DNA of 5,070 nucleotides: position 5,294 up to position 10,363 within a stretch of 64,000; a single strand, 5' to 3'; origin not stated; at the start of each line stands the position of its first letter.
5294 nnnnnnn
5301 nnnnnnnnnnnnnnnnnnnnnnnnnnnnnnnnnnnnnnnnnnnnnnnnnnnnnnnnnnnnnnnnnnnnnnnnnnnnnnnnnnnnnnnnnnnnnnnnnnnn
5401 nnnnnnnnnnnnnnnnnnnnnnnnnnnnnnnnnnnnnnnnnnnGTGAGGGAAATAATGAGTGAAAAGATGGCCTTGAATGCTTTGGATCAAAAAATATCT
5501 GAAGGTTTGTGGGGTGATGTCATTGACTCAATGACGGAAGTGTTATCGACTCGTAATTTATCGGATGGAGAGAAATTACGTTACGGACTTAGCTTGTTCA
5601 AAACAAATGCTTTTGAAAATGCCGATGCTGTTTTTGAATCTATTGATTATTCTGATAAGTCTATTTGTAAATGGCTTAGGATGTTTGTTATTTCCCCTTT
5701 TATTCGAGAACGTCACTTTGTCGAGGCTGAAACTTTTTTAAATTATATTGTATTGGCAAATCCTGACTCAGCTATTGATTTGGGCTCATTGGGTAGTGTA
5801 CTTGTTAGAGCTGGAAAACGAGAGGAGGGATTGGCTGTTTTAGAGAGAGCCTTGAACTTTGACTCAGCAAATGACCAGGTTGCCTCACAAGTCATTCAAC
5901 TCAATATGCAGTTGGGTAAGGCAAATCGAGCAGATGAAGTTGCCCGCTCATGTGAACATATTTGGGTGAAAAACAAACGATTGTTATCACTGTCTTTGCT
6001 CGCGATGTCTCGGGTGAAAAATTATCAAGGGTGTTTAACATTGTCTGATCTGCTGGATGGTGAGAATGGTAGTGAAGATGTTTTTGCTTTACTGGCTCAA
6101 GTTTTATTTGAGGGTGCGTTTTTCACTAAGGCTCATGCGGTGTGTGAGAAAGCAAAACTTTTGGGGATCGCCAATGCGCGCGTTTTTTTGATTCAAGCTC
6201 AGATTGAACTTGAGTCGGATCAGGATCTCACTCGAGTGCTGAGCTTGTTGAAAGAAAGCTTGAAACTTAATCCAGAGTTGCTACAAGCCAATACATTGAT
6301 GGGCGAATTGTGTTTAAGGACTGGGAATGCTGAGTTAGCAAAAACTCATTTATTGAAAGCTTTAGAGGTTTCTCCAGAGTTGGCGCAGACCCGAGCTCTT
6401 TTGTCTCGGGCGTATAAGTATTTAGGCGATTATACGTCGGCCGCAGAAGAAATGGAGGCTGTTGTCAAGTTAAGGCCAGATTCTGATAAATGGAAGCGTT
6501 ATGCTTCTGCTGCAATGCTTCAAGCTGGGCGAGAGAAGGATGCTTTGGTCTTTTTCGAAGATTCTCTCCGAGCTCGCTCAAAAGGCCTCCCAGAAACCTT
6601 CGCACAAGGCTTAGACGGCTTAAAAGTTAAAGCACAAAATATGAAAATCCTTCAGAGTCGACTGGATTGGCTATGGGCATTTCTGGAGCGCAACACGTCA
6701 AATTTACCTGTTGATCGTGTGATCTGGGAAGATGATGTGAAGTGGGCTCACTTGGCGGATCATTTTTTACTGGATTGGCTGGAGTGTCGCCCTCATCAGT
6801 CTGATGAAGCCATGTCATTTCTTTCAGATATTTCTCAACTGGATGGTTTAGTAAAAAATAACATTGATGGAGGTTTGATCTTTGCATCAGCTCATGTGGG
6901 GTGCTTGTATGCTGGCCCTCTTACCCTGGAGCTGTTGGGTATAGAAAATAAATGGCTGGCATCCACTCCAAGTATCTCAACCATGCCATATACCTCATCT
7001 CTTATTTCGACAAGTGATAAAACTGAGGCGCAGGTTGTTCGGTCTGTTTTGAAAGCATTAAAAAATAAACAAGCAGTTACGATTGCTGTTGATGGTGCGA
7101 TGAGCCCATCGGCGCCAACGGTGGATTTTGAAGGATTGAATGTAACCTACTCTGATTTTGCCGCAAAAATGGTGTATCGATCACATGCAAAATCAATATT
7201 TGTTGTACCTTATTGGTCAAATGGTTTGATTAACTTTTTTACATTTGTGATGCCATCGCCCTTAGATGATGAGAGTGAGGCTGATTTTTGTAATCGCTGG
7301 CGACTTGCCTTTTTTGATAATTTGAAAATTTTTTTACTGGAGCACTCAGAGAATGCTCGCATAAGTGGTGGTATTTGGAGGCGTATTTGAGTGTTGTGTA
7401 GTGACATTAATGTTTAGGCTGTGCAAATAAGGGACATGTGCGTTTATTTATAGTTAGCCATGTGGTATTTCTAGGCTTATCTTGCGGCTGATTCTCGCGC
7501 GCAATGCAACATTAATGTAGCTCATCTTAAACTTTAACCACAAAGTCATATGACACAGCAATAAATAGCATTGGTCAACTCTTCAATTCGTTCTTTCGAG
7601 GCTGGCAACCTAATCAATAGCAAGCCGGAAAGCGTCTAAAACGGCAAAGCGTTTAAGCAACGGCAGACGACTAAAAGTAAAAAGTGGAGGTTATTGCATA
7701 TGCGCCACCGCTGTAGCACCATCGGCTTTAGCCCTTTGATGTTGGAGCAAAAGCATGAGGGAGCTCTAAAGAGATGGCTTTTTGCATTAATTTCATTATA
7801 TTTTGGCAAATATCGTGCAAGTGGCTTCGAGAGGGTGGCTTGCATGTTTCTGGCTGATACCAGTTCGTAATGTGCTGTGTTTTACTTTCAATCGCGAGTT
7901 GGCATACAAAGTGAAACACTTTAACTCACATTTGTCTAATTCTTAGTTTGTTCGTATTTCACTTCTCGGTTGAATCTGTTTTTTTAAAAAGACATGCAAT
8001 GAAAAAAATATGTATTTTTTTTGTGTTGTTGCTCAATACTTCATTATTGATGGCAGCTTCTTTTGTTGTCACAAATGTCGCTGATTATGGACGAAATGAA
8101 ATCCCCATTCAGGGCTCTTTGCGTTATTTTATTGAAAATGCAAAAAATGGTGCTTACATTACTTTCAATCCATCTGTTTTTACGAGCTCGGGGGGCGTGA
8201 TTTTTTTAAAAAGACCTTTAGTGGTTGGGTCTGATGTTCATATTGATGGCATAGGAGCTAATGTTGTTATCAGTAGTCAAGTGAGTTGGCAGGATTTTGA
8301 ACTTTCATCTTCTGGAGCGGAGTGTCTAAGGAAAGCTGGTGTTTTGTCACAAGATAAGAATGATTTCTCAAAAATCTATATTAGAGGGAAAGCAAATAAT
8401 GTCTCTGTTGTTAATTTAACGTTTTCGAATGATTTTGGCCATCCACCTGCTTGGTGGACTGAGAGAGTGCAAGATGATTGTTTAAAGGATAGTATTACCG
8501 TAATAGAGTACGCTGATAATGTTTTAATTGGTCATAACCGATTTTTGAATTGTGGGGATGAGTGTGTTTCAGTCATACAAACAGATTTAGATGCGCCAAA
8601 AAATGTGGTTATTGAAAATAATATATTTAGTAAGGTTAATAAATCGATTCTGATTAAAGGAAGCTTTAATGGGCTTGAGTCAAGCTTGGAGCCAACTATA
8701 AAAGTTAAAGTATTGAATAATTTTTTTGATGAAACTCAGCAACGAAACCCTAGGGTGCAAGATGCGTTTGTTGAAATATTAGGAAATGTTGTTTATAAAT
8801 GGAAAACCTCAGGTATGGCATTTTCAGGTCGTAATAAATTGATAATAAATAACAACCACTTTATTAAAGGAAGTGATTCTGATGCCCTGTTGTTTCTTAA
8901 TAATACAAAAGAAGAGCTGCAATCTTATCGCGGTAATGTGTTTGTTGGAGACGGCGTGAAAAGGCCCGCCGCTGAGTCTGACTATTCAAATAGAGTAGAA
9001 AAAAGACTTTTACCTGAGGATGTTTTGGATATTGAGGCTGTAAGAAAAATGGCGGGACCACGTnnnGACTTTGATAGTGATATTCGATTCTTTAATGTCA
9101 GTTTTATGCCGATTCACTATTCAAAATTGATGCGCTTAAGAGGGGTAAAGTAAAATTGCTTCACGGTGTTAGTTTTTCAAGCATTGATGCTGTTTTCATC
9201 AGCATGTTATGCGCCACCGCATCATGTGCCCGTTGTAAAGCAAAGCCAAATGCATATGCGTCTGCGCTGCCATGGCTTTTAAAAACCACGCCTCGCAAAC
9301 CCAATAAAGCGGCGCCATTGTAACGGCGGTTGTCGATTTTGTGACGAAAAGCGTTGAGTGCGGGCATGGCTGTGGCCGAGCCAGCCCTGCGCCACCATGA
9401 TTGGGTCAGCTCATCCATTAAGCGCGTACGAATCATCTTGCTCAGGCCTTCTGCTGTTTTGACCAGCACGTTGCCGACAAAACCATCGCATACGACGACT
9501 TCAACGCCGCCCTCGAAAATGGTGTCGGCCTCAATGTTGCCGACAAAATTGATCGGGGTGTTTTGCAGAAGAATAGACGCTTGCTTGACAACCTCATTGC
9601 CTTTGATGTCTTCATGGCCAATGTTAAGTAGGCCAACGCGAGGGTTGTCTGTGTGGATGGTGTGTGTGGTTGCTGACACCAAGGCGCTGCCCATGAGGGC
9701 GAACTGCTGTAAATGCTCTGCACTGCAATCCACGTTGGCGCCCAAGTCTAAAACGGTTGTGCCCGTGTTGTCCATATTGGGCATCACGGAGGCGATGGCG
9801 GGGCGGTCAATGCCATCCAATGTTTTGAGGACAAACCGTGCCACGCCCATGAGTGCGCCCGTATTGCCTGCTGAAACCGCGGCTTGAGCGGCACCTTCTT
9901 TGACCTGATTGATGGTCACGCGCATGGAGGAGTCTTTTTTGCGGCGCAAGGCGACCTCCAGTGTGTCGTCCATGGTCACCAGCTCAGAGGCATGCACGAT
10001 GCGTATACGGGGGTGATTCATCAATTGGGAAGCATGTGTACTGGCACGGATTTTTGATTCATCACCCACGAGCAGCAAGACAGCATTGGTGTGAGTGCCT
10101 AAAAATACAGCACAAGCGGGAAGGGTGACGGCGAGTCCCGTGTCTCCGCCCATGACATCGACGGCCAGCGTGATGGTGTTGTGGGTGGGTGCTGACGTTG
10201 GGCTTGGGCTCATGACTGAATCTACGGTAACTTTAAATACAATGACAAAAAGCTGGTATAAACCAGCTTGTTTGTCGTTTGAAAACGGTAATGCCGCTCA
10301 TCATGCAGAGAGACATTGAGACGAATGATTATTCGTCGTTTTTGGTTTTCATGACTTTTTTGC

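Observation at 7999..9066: Secreted PL1-fold lyase at the end of the vex operon: candidate VexL Vi depolymerase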

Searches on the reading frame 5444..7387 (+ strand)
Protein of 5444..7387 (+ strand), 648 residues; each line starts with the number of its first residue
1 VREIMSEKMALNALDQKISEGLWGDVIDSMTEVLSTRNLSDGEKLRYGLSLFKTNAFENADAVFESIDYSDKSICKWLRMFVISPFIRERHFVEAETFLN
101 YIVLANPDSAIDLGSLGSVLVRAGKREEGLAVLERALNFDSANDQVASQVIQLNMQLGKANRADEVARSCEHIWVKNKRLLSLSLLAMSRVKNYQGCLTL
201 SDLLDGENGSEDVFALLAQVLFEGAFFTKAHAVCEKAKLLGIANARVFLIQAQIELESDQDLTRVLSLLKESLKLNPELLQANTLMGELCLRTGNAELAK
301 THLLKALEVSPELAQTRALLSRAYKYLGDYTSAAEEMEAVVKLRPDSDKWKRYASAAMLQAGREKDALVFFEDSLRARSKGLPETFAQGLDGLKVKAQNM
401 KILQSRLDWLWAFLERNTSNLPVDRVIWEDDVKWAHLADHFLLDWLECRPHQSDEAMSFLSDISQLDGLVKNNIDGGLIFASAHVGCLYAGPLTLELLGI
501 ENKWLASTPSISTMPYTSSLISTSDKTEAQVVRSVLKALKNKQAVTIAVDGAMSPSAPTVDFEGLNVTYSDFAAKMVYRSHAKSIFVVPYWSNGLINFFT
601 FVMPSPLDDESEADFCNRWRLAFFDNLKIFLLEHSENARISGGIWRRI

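Call 6: search_protein_families(library=pfam, proteins=[window:5444-7387:+], max_evalue=0.01)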
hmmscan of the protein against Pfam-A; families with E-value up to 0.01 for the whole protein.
window:5444-7387:+ (648 aa): 14 families
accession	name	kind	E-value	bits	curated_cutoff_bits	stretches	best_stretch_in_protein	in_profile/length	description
PF13181.12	TPR_8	-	6.4e-12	45.1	25.7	1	315-346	2-33/34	Tetratricopeptide repeat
PF14559.12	TPR_19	-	3.9e-10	40.4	25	1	260-321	5-66/68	Tetratricopeptide repeat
PF07719.23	TPR_2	-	1.7e-08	34.4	27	0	319-346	6-33/34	Tetratricopeptide repeat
PF13424.12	TPR_12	-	8.1e-08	32.8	30.1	1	281-344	4-75/77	Tetratricopeptide repeat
PF13371.12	TPR_9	-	1.7e-07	31.6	35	0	87-147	6-62/73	Tetratricopeptide repeat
PF13428.12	TPR_14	-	6.3e-07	29.9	23.5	0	317-353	4-41/44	Tetratricopeptide repeat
PF13432.12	TPR_16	-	3e-06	28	32.7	1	320-379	3-62/65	Tetratricopeptide repeat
PF12895.13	ANAPC3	-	8.1e-06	26.5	27.2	0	205-257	18-70/82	Anaphase-promoting complex, cyclosome, subunit 3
PF23914.1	TPR_CcmH_CycH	-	4e-05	23.9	42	0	253-312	23-82/158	Cytochrome c-type biogenesis protein H TPR domain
PF13414.12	TPR_11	-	0.00044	20.3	26.8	0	323-347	3-27/42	TPR repeat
PF13174.12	TPR_6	-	0.00078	20.4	26.3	0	320-347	6-33/33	Tetratricopeptide repeat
PF13431.12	TPR_17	-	0.0026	18.3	24.4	0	303-333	2-32/34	Tetratricopeptide repeat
PF03279.18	Lip_A_acyltrans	-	0.0041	16.8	22.3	1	529-614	180-263/295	Bacterial lipid A biosynthesis acyltransferase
PF04028.18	DUF374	-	0.0064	16.5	26.8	0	522-555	36-68/69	Domain of unknown function (DUF374)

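Call 7: search_protein_families(library=ncbifam, proteins=[window:5444-7387:+], max_evalue=0.01)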
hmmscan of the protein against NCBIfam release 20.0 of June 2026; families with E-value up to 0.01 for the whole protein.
window:5444-7387:+ (648 aa): 9 families
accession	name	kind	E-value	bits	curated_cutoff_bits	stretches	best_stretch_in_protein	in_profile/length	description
NF011721.1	PRK15174.1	equivalog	6.6e-125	417.8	1200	1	76-648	77-651/656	Vi polysaccharide transport protein VexE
TIGR02917.1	PEP_TPR_lipo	equivalog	7.9e-17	60.4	312.2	2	269-379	45-156/899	XrtA/PEP-CTERM system TPR-repeat protein PrsT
NF040959.1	MamA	equivalog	6.6e-14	51.8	200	1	256-372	81-197/204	magnetosome protein MamA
TIGR02521.1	type_IV_pilW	equivalog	4.3e-08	33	154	1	287-347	38-98/234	type IV pilus biogenesis/stability protein PilW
NF052415.1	T3SS_chap_SctY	equivalog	1.1e-07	32.3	70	0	247-342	8-105/106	type III secretion apparatus assembly chaperone SctY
NF008520.0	PRK11447.1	equivalog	2.7e-05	22.1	858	0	94-145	287-338/1157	cellulose synthase complex outer membrane protein BcsC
NF008757.0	PRK11788.1-5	equivalog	7.9e-05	22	363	1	251-380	186-314/388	lipopolysaccharide assembly protein LapB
NF008391.2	PRK11189.1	equivalog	0.00047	19.7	250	1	240-368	25-153/297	lipoprotein NlpI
NF033762.1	social_mot_Tgl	equivalog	0.00081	18.8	225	1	260-341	45-127/252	social motility TPR repeat lipoprotein Tgl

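Call 29: find_homologous_proteins(query=window:5444-7387:+, max_evalue=1e-10)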
Query window:5444-7387:+ (648 aa): 9 proteins with E <= 1e-10 among 8000 candidates.
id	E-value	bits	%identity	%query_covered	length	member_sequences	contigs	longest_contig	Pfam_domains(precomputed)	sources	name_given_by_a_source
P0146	0.0e+0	1402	98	99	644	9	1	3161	PF14559.13,PF13371.13,PF12895.14,PF13424.13,PF13432.13,PF13428.13,PF13181.13,PF07719.24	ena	-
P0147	3.5e-151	523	41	97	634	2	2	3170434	PF14559.13,PF03704.24,PF12895.14,PF13424.13,PF13432.13,PF13428.13,PF13181.13,PF07719.24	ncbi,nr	ncbi:tetratricopeptide repeat protein [Legionella beliardensis]|nr:tetratricopeptide repeat protein 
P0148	9.7e-146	505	40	98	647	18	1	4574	PF14559.13,PF13432.13,PF13428.13,PF07719.24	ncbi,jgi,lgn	jgi:tetratricopeptide (TPR) repeat protein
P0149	2.2e-110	388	36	98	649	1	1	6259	PF14559.13,PF13431.13,PF23914.2,PF13414.13,PF13371.13,PF00515.35,PF12895.14,PF13432.13,PF13428.13,PF13181.13,PF07719.24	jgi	jgi:tetratricopeptide (TPR) repeat protein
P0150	3.5e-109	384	38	88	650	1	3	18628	PF14559.13,PF13431.13,PF23914.2,PF00515.35,PF12895.14,PF13424.13,PF13432.13,PF13428.13,PF13181.13,PF07719.24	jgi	jgi:tetratricopeptide (TPR) repeat protein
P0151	8.7e-96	340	34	93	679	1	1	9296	PF14559.13,PF12895.14,PF13432.13,PF13428.13,PF14561.13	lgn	-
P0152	1.5e-91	326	34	88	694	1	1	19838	PF14559.13,PF03704.24,PF12895.14,PF07719.24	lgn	-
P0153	7.1e-89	317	34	97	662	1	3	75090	PF14559.13,PF03704.24,PF24575.2,PF00515.35,PF12895.14,PF13176.13,PF13432.13,PF13428.13,PF07719.24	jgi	jgi:tetratricopeptide (TPR) repeat protein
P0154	2.6e-85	305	32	97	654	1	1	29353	PF14559.13,PF03704.24,PF00515.35,PF12895.14,PF13432.13,PF13428.13,PF13181.13,PF07719.24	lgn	-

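Call 31: find_related_loci(query=A1, collection=genome_contigs, flank=10000)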
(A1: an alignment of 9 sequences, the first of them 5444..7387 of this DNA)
Query A1 (648 aa) in genome_contigs; peptide patterns used: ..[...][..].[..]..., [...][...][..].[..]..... (x = any residue, [..] = any of these).
137 stretches matched a pattern; 102 encode a relative of the query (tblastn E <= 1e-3); the best 80 are kept; 80 distinct loci.
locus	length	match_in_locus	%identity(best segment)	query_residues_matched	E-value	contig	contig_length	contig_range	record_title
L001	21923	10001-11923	41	11-648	2e-162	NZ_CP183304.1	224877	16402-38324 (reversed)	Legionella sp. D16C41 plasmid unnamed1, complete sequence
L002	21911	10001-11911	40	14-648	3e-151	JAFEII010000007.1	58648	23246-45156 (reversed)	MAG: Hydromonas sp. isolate HYPMRC01 NODE_101_length_58648_cov_43.627498, whole genome shotgun sequence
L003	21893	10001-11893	37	18-648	4e-121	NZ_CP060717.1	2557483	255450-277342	Sphingomonas rhizophila strain KACC 19189 chromosome, complete genome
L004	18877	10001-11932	41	5-648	2e-163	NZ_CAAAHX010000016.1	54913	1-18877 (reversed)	Legionella gresilensis strain Greoux 11D13, whole genome shotgun sequence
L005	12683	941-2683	36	78-648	3e-107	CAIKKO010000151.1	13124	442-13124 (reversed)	MAG: uncultured Sphingomonadales bacterium isolate Kiruna_bin-11704 genome assembly, contig: bin-11704:151/602, whole ge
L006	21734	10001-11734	34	78-648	3e-105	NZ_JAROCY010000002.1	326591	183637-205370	Novosphingobium cyanobacteriorum strain HBC54 contig2, whole genome shotgun sequence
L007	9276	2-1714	36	85-648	8e-104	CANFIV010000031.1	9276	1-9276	MAG: Sphingomonadaceae bacterium isolate Jr-11may16-302 genome assembly, contig: Jr-11may16-C14572, whole genome shotgun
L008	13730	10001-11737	35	78-648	8e-103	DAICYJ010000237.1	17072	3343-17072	MAG TPA_asm: Novosphingobium sp. isolate clean1759 k141_80813, whole genome shotgun sequence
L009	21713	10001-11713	36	78-648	2e-102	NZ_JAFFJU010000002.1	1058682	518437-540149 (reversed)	Sphingomonas arenae strain SYSU D00720 Scaffold2_1, whole genome shotgun sequence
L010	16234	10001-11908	35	14-648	3e-102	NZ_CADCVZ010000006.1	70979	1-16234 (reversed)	MAG: uncultured Sphingomonas sp. isolate AVDCRST_MAG09, whole genome shotgun sequence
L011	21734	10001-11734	35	78-648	2e-101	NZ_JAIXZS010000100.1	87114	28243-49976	MAG: Novosphingobium sp. isolate D8_MAG_00058 pond_D8_MAG_00058_000000000011, whole genome shotgun sequence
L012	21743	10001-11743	36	78-648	4e-101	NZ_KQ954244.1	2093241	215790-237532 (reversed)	Novosphingobium fuchskuhlense strain FNE08-7 PRJNA299317_s001, whole genome shotgun sequence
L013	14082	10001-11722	34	78-648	3e-100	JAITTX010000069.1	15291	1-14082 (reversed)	MAG: Paraburkholderia sp. isolate Sph363_bin29 k119_816473, whole genome shotgun sequence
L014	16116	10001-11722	33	78-648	6e-100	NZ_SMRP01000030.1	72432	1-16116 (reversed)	Paraburkholderia silviterrae strain 4M-K11 scaffold30, whole genome shotgun sequence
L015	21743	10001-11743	36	78-648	8e-98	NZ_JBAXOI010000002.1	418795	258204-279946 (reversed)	MAG: Novosphingobium sp. isolate ELA501 MAG501_2, whole genome shotgun sequence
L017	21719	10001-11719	34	78-648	3e-97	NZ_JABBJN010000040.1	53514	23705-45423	Achromobacter sp. Bel Contig_40, whole genome shotgun sequence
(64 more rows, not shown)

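Call 57: search_protein_families(library=pfam, proteins=[L002:12192-13556:-, L002:14131-15300:+, L002:15339-16241:+, L002:16388-17302:-, L002:18344-20080:+, L002:20180-21367:+], max_evalue=0.001)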
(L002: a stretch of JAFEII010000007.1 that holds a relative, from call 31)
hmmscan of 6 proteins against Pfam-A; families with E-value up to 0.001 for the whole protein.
L002:12192-13556:- (454 aa): 2 families
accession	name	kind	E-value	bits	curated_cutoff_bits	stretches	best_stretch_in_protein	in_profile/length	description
PF00849.27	PseudoU_synth_2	-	7.7e-13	49.4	26.8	1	277-418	3-151/152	RNA pseudouridylate synthase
PF01479.30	S4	-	1.5e-10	41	22.8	1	217-261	2-48/48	S4 domain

L002:14131-15300:+ (390 aa): 1 family
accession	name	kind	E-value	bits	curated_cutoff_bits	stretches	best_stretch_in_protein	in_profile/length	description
PF06772.16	LtrA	-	1.6e-86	291.3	31.9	1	30-376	2-349/356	Bacterial low temperature requirement A protein (LtrA)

L002:15339-16241:+ (301 aa): 1 family
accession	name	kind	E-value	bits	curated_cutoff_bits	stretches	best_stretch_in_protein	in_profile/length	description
PF05661.17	DUF808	-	2.6e-104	349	28.4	1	5-284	2-300/302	Protein of unknown function (DUF808)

L002:16388-17302:- (304 aa): 1 family
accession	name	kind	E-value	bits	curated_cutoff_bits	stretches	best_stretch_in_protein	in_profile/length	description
PF00849.27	PseudoU_synth_2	-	6.4e-28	98.3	26.8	1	98-246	1-152/152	RNA pseudouridylate synthase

L002:18344-20080:+ (579 aa): 3 families
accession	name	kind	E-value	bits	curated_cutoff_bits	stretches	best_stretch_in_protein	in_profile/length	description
PF02896.24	PEP-utilizers_C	-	5.7e-104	347.8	22.8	1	259-544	4-289/293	PEP-utilising enzyme, PEP-binding domain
PF05524.18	PEP-utilisers_N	-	2.3e-33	115.4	24.4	1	6-129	1-121/121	PEP-utilising enzyme, N-terminal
PF00391.29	PEP-utilizers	-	3.9e-24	84.5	23.1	1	160-231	3-72/72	PEP-utilising enzyme, mobile domain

L002:20180-21367:+ (396 aa): 4 families
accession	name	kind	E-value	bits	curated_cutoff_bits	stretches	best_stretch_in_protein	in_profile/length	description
PF02222.28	ATP-grasp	-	1.4e-52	178.4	27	1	118-296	2-179/179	ATP-grasp domain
PF22660.2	RS_preATP-grasp-like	-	2e-33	115.1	27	1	14-110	2-98/98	Ribonucleotide synthetase preATP-grasp domain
PF17769.7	PurK_C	-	1.2e-16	60.6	22.6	1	317-377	1-53/56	Phosphoribosylaminoimidazole carboxylase C-terminal domain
PF07478.18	Dala_Dala_lig_C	-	0.00024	21.1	24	0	235-280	131-176/204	D-ala D-ala ligase C-terminus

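Call 89: search_solved_structures(query=L017:11762-12967:+, max_evalue=1e-10, show_alignments=1)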
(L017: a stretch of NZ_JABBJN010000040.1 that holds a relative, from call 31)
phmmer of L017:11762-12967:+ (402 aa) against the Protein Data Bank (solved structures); distinct sequences matched with E-value up to 1e-10: 6.
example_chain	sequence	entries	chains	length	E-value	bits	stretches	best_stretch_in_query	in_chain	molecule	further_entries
6fi2_A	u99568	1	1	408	1.8e-243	810.6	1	1-401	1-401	VexL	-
1pxz_A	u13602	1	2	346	1.6e-25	92.9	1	46-276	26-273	Major pollen allergen Jun a 1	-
3zsc_A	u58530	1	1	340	2.4e-19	72.6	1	90-272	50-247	PECTATE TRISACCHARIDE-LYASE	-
7bbv_A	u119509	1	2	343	1.6e-15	60.1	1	96-280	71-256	Pectate lyase B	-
7xks_A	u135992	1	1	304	1.3e-14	57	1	51-275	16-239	Pectate lyase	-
3vmv_A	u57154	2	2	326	3.2e-14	55.8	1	107-275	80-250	Pectate lyase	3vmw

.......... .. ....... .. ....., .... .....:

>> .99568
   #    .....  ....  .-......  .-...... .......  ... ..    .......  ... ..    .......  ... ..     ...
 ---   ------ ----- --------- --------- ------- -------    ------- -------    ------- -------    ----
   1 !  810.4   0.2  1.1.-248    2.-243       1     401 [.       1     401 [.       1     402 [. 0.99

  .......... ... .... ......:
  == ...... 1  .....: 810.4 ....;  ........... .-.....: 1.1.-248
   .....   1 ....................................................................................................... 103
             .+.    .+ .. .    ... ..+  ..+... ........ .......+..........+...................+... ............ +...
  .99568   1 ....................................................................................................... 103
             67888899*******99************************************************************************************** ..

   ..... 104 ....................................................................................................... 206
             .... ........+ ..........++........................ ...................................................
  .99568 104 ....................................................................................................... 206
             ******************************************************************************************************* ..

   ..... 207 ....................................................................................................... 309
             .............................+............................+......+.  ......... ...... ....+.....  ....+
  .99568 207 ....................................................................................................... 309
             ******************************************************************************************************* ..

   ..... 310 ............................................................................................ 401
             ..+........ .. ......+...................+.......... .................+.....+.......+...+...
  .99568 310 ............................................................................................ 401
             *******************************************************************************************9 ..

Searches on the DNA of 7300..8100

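Call 23: search_rna_families(source=window, start=7300, end=8100, threshold=evalue, max_evalue=1)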
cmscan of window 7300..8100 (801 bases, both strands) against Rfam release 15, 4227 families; matches with E-value up to 1: 3.
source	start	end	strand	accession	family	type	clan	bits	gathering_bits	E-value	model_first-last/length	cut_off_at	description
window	7358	7426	+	RF00181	SNORD113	Gene; snRNA; snoRNA; CD-box;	CL00069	19.1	36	0.74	1-74/74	no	Small nucleolar RNA SNORD113/SNORD114 family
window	8064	8100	+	RF00114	S15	Cis-reg; leader;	CL00121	17.4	39.5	0.19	1-117/117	no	Ribosomal S15 leader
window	7812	8023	+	RF01673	PhrS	Gene; sRNA;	-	13.9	37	0.53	1-212/212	no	PhrS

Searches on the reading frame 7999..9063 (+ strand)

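Call 6: search_protein_families(library=pfam, proteins=[window:7999-9063:+], max_evalue=0.01)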
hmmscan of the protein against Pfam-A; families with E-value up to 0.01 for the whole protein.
window:7999-9063:+ (355 aa): 2 families
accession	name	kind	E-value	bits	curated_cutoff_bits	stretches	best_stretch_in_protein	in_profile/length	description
PF00544.25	Pectate_lyase_4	-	4.3e-06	26.9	24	1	125-288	53-211/211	Pectate lyase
PF13229.12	Beta_helix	-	4.3e-06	26.9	25.9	1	121-224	44-125/158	Right handed beta helix region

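Call 7: search_protein_families(library=ncbifam, proteins=[window:7999-9063:+], max_evalue=0.01)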
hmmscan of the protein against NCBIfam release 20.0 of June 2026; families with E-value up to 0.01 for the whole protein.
window:7999-9063:+ (355 aa): 0 families

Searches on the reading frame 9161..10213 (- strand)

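Call 6: search_protein_families(library=pfam, proteins=[window:9161-10213:-], max_evalue=0.01)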
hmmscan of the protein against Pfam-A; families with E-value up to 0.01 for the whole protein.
window:9161-10213:- (350 aa): 1 family
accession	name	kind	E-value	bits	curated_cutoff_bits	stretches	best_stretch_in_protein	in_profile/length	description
PF02504.20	FA_synthesis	-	9.5e-97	324.4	29.1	1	15-337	2-321/324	Fatty acid synthesis protein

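Call 7: search_protein_families(library=ncbifam, proteins=[window:9161-10213:-], max_evalue=0.01)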
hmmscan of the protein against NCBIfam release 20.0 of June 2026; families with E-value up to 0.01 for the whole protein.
window:9161-10213:- (350 aa): 3 families
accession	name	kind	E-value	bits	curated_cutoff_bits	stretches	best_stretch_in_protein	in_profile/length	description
TIGR00182.1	plsX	equivalog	7.5e-102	340.9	243.4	1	16-349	3-331/337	phosphate acyltransferase PlsX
NF010419.0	PRK13845.1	equivalog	1.8e-66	224.9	729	1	11-343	95-431/440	putative glycerol-3-phosphate acyltransferase PlsX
NF010420.0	PRK13846.1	equivalog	2.2e-47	161.9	536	1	14-323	3-293/316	phosphate acyltransferase PlsX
